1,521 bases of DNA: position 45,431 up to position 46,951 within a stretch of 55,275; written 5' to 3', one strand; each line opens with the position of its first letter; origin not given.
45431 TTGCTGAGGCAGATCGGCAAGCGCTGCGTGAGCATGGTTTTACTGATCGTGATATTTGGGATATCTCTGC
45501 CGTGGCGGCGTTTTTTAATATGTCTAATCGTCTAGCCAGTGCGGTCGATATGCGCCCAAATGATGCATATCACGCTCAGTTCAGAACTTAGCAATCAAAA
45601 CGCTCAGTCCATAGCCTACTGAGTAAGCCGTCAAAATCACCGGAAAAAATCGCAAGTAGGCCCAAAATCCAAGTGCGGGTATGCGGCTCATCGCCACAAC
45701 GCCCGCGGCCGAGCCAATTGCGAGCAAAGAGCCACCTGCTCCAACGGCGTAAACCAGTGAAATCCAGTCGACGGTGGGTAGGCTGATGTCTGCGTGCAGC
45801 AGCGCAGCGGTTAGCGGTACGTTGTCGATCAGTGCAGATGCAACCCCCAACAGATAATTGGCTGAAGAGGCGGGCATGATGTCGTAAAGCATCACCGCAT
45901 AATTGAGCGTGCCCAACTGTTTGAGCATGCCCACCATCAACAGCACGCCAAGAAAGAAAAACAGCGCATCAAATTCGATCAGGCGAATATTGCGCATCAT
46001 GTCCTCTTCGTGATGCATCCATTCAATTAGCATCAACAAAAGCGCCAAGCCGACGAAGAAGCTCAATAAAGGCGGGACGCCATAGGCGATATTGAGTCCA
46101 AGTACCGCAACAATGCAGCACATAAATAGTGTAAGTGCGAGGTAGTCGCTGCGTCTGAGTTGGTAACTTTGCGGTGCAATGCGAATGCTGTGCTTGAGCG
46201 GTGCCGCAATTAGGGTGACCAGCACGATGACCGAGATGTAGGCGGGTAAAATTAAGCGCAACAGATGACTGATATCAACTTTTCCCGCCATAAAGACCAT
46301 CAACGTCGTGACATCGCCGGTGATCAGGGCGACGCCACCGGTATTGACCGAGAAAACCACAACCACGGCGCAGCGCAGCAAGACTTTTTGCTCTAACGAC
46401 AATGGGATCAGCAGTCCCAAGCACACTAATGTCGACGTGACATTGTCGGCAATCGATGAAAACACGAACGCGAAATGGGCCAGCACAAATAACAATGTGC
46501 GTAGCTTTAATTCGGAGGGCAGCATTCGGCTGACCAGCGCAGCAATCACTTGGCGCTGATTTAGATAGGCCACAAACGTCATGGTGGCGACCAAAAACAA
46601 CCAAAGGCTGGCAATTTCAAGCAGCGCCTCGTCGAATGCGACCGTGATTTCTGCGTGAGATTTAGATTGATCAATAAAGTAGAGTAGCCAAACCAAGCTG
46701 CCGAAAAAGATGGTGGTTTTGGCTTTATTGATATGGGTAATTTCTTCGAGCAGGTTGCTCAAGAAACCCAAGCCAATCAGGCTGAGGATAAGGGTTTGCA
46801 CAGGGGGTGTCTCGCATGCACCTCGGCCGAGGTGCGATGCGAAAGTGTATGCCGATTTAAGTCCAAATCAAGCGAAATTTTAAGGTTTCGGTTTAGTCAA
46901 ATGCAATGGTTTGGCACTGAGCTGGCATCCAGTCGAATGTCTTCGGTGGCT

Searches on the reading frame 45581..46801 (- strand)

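Call 34: search_protein_families(library=pfam, proteins=[window:45581-46801:-], max_evalue=1e-8)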
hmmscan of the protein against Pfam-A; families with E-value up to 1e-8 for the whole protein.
window:45581-46801:- (406 aa): 1 family
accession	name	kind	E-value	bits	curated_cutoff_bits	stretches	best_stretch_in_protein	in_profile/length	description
PF03600.22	CitMHS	-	3.7e-21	76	31.9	1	27-353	12-335/336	Citrate transporter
